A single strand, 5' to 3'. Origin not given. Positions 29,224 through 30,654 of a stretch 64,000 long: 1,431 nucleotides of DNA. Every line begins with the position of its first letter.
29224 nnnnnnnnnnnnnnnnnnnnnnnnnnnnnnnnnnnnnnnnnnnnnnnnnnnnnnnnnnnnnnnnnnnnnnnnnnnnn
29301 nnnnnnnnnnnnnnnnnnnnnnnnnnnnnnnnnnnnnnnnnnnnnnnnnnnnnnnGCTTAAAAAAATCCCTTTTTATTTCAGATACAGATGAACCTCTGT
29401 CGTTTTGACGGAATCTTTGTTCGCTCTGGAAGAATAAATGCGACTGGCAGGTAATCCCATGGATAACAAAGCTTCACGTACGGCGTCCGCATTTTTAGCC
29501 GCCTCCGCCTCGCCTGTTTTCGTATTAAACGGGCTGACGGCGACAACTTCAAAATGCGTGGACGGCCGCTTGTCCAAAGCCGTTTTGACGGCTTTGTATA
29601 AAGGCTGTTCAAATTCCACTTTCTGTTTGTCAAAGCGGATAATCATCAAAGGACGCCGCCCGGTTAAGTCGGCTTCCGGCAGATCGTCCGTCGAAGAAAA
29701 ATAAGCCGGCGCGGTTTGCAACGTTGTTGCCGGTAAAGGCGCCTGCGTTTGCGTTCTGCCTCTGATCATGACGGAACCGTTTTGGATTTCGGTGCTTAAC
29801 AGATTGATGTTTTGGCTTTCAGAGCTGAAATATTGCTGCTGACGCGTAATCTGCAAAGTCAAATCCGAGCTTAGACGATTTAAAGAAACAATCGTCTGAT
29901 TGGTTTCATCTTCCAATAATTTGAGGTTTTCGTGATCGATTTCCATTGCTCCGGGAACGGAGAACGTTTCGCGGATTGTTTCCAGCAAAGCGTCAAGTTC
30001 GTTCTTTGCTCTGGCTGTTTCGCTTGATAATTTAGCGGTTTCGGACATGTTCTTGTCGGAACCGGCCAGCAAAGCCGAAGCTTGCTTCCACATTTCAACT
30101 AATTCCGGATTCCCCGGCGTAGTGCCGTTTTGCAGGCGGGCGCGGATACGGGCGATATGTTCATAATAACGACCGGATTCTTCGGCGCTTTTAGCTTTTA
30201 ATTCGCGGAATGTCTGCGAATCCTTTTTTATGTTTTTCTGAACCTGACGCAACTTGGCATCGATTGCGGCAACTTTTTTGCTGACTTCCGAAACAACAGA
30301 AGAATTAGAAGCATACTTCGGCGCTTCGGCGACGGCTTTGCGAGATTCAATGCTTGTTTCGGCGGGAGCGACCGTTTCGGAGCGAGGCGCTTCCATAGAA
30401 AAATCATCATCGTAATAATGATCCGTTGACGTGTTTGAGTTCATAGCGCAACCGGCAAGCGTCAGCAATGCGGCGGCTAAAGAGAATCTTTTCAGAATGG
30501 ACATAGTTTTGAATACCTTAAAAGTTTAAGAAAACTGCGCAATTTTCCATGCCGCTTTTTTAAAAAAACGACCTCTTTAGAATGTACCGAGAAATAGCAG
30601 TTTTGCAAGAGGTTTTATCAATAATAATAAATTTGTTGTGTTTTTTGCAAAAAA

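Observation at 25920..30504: Minus-strand cluster: OmpA-like coiled-coil lipoprotein, two tandem paralogous dead GGDEF-EAL-like proteins and a GYF/AIM24-family protein, upstream of rplU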

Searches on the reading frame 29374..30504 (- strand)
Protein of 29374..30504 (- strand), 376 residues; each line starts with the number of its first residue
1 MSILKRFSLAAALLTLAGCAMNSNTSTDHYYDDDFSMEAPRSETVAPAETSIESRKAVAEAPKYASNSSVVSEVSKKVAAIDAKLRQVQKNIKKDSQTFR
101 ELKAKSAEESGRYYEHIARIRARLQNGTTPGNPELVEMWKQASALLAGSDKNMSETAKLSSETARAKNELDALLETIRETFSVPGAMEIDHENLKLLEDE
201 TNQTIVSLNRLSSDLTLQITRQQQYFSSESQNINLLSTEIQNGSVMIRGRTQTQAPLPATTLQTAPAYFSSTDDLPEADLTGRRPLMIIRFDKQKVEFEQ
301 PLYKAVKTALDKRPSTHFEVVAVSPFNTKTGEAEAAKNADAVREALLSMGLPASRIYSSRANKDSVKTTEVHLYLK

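Call 3: search_protein_families(library=pfam, proteins=[window:29374-30504:-], max_evalue=1)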
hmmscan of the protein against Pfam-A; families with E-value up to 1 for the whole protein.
window:29374-30504:- (376 aa): 9 families
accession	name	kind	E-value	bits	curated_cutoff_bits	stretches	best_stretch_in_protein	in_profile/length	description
PF05531.17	NPV_P10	-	0.02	15.8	29.8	1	71-107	13-49/75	Nucleopolyhedrovirus P10 protein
PF00691.25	OmpA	-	0.026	15.3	27.2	1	331-368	49-87/98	OmpA family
PF15960.10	DUF4763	-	0.05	13.3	30.1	1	160-242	47-131/236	Domain of unknown function (DUF4763)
PF17799.7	RRM_Rrp7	-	0.092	13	25.7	0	186-232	67-113/161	Rrp7 RRM-like N-terminal domain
PF11367.14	Tail_completion_gp17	-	0.12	13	24.5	1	323-356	59-94/124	Tail completion protein gp17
PF09763.15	Sec3_CC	-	0.27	11.5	27.1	1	118-209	6-97/133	Exocyst complex component Sec3, coiled-coil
PF16326.10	ABC_tran_CTD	-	0.37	11.5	32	0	144-175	29-62/69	ABC transporter C-terminal domain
PF20186.3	DUF6549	-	0.39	11.1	27.4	1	160-242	2-84/167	Family of unknown function (DUF6549)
PF07160.18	SKA1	-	0.67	10.2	29.6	1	63-155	27-114/243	Spindle and kinetochore-associated protein 1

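Call 4: search_protein_families(library=ncbifam, proteins=[window:29374-30504:-], max_evalue=1)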
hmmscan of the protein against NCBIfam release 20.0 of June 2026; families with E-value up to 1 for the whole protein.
window:29374-30504:- (376 aa): 6 families
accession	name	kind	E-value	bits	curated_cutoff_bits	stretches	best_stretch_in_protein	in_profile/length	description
TIGR02168.1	SMC_prok_B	equivalog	0.0023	15.7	567.35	1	59-244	236-420/1181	chromosome segregation protein SMC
NF009591.0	PRK13032.1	equivalog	0.038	13.7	303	1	16-113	10-100/149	chemotaxis-inhibiting protein CHIPS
TIGR02522.1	pilus_cpaD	subfamily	0.044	13.6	94.45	0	9-92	4-84/198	CpaD family pilus assembly lipoprotein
NF004432.0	PRK05771.3-1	equivalog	0.07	11.5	1044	1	70-125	197-249/643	V-type ATP synthase subunit I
NF041845.1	lipo_FAD_I_fam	domain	0.086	13.2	35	1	101-198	18-108/111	FAD-I family protein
NF007967.0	PRK10691.1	equivalog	0.14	11.5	201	1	59-106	78-123/219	fumarylacetoacetate hydrolase family protein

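Call 61: search_solved_structures(query=A4, max_evalue=5, show_alignments=2)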
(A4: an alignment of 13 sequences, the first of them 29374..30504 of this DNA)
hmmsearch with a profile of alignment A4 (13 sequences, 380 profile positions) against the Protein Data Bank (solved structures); distinct sequences matched with E-value up to 5: 3.
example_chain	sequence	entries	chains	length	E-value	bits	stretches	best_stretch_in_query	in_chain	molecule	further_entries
3vop_A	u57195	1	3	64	0.29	13.3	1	52-110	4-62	Protein A27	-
8x5o_A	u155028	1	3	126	0.72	12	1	90-159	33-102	spike protein S2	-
5zuv_A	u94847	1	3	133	2.3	10.3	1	59-133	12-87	Spike glycoprotein,Spike glycoprotein,inhibitor EK1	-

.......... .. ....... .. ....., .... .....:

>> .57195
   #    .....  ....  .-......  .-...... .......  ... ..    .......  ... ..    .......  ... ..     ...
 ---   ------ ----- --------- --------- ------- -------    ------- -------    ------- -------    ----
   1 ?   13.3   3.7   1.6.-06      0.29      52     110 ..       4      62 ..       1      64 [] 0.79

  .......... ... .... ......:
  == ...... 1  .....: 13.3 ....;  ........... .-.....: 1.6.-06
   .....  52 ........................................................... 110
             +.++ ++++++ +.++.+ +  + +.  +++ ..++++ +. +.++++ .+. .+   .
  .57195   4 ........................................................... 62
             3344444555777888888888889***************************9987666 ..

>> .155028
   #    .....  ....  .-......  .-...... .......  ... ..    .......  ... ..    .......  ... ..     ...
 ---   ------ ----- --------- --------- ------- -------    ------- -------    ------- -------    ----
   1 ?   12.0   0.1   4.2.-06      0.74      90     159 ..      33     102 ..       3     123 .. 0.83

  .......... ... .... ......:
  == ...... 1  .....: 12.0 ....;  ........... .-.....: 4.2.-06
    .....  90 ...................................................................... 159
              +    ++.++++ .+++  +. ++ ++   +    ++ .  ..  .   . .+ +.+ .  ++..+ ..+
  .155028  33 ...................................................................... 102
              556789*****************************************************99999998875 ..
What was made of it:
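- On OmpA C-terminal-like peptidoglycan-binding domain (PF00691), for the lipoprotein: The PDB profile search found no OmpA-like hit (call 61). hhalign against Pal, OmpA and MotB scores 23.7, P 0.002, against a shuffle maximum of 14.9.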

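Call 62: search_protein_families(library=pfam, alignment_id=A4, max_evalue=1)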
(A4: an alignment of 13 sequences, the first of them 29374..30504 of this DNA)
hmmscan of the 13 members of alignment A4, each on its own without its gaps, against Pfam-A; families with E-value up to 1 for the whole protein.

A. member 1, window:29374-30504:- (376 aa): 9 families
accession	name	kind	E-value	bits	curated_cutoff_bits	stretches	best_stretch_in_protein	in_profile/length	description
PF05531.17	NPV_P10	-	0.02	15.8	29.8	1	71-107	13-49/75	Nucleopolyhedrovirus P10 protein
PF00691.25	OmpA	-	0.026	15.3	27.2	1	331-368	49-87/98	OmpA family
PF15960.10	DUF4763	-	0.05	13.3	30.1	1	160-242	47-131/236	Domain of unknown function (DUF4763)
PF17799.7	RRM_Rrp7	-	0.092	13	25.7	0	186-232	67-113/161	Rrp7 RRM-like N-terminal domain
PF11367.14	Tail_completion_gp17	-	0.12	13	24.5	1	323-356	59-94/124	Tail completion protein gp17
PF09763.15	Sec3_CC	-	0.27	11.5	27.1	1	118-209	6-97/133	Exocyst complex component Sec3, coiled-coil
PF16326.10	ABC_tran_CTD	-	0.37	11.5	32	0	144-175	29-62/69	ABC transporter C-terminal domain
PF20186.3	DUF6549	-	0.39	11.1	27.4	1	160-242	2-84/167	Family of unknown function (DUF6549)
PF07160.18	SKA1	-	0.67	10.2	29.6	1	63-155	27-114/243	Spindle and kinetochore-associated protein 1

B. families by the number of members that match (of 13 scanned): 41 families (the first 25 are shown)
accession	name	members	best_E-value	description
PF05531.17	NPV_P10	8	0.00062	Nucleopolyhedrovirus P10 protein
PF07160.18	SKA1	5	0.074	Spindle and kinetochore-associated protein 1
PF04102.17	SlyX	4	0.095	SlyX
PF06103.16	DUF948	3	0.015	Bacterial protein of unknown function (DUF948)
PF08702.15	Fib_alpha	3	0.058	Fibrinogen alpha/beta chain family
PF00691.25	OmpA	2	0.021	OmpA family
PF17799.7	RRM_Rrp7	2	0.092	Rrp7 RRM-like N-terminal domain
PF08139.17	LPAM_1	2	0.1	Prokaryotic membrane lipoprotein lipid attachment site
PF09763.15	Sec3_CC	2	0.11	Exocyst complex component Sec3, coiled-coil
PF05130.17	FlgN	2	0.21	FlgN protein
PF08020.16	DUF1706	1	0.0027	Protein of unknown function (DUF1706)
PF05794.18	Tcp11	1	0.015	T-complex protein 11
PF17072.10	Spike_torovirin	1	0.021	Torovirinae spike glycoprotein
PF06892.16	Phage_CP76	1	0.024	Phage regulatory protein CII (CP76)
PF09476.15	Pilus_CpaD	1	0.036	Pilus biogenesis CpaD protein (pilus_cpaD)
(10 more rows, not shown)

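Call 63: find_homologous_proteins(query=A4, max_evalue=0.001)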
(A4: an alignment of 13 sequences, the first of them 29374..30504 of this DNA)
Query A4 (13 sequences) (376 aa, profile of the alignment): 306 proteins with E <= 0.001 among 8000 candidates; the best 120 are listed.
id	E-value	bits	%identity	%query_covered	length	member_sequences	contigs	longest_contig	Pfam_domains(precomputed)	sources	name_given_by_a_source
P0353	6.2e-193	659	65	100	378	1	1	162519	-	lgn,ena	-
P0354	6.5e-193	659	65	100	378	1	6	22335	-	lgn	-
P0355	6.9e-193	659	65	100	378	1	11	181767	-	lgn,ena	-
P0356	7.6e-193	659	65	100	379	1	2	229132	-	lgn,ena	-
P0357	7.7e-193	659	65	100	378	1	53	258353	-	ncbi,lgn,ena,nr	ncbi:MAG: hypothetical protein J6L82_02390 [Alphaproteobacteria bacterium]|nr:hypothetical protein [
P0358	8.1e-193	659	65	100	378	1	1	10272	-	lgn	-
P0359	8.5e-193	659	65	100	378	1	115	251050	-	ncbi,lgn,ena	-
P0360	1.2e-192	658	65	100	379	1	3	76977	-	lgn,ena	-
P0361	1.3e-192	658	65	100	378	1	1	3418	-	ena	-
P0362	1.3e-192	658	65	100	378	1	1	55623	-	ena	-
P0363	1.6e-192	658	65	100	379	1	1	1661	-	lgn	-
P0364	1.7e-192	658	65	100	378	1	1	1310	-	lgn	-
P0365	3.0e-192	657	65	100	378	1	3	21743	-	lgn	-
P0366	3.2e-192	657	65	100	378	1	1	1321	-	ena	-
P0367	4.1e-192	656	64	100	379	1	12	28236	-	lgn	-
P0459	1.1e-76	276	36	81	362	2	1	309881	-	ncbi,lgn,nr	ncbi:MAG: hypothetical protein Q7R40_12395 [Phaeospirillum sp.]|nr:hypothetical protein [Phaeospiril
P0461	2.2e-76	275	33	97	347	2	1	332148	-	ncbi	ncbi:MAG: hypothetical protein AB7E79_02280 [Rhodospirillaceae bacterium]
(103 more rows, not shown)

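Call 64: find_encoding_contigs(protein=P0459, flank=6000, max_places=2)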
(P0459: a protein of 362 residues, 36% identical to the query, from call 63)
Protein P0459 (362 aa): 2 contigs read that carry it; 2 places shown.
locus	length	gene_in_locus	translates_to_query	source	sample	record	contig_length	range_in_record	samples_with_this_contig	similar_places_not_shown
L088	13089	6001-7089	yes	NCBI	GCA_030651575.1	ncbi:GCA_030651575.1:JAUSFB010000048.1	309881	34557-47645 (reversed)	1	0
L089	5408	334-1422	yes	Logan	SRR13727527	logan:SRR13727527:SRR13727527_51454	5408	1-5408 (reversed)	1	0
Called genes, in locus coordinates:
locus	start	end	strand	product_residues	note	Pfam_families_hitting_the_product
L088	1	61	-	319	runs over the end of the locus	PF01073:3Beta_HSD, PF01370:Epimerase, PF02719:Polysacc_synt_2 (faint), PF04321:RmlD_sub_bind, PF13460:NAD_binding_10, PF07993:NAD_binding_4, PF16363:GDP_Man_Dehyd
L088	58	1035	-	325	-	PF00953:Glycos_transf_4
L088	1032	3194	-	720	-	PF00107:ADH_zinc_N, PF01408:GFO_IDH_MocA, PF02894:GFO_IDH_MocA_C (faint), PF22725:GFO_IDH_MocA_C3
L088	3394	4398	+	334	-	PF01073:3Beta_HSD, PF01370:Epimerase, PF02719:Polysacc_synt_2, PF04321:RmlD_sub_bind, PF05368:NmrA, PF07993:NAD_binding_4, PF13460:NAD_binding_10, PF16363:GDP_Man_Dehyd, +1 more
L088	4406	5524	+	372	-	PF01041:DegT_DnrJ_EryC1, PF01212:Beta_elim_lyase (weak), PF00155:Aminotran_1_2 (weak)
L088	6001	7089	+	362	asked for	-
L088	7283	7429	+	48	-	-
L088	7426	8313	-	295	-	PF00491:Arginase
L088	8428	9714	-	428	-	PF06723:MreB_Mbl (faint), PF00012:HSP70 (weak)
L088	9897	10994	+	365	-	PF04055:Radical_SAM, PF13186:SPASM (weak)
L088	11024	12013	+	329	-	PF01073:3Beta_HSD, PF01370:Epimerase, PF02719:Polysacc_synt_2, PF04321:RmlD_sub_bind, PF07993:NAD_binding_4 (faint), PF16363:GDP_Man_Dehyd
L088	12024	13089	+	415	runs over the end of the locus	PF04932:Wzy_C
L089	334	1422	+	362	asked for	-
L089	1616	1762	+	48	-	-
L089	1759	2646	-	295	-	PF00491:Arginase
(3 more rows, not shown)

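Call 65: find_encoding_contigs(protein=P0461, flank=6000, max_places=2)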
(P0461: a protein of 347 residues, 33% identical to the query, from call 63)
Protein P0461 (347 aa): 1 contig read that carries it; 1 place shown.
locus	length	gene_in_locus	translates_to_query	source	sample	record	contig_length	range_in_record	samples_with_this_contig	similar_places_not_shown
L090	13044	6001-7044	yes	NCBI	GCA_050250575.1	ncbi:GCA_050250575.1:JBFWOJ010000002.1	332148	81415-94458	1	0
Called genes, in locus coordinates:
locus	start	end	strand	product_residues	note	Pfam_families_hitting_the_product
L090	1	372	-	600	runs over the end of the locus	PF00664:ABC_membrane, PF02463:SMC_N (faint), PF00005:ABC_tran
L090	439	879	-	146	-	PF07452:CHRD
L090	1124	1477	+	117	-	PF07237:DUF1428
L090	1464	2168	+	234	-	PF02798:GST_N, PF13417:GST_N_3, PF13409:GST_N_2, PF00043:GST_C, PF13410:GST_C_2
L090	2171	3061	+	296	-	PF02678:Pirin, PF05726:Pirin_C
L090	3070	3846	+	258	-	PF02265:S1-P1_nuclease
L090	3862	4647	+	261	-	PF02265:S1-P1_nuclease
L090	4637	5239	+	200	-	-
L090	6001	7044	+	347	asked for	-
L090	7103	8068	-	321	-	PF03706:LPG_synthase_TM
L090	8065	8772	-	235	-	PF13489:Methyltransf_23, PF08241:Methyltransf_11, PF08242:Methyltransf_12, PF13649:Methyltransf_25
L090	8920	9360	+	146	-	-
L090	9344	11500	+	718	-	PF00535:Glycos_transf_2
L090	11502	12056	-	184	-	PF02627:CMD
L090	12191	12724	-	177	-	PF00578:AhpC-TSA, PF08534:Redoxin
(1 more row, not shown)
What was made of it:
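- Lipoprotein homologs there stand alone (calls 64, 65).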

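Call 87: search_protein_families(library=padloc, proteins=[window:29374-30504:-], max_evalue=0.01)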
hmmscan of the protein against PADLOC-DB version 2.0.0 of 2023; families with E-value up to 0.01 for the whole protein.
window:29374-30504:- (376 aa): 2 families
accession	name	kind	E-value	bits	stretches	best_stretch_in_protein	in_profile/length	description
PDLC03859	LmuB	-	0.00022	18.6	1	67-239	266-416/611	-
PDLC00551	JetC2|JetC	-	0.005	12.7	1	55-231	846-1020/1365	DUF3584 domain; MukB-like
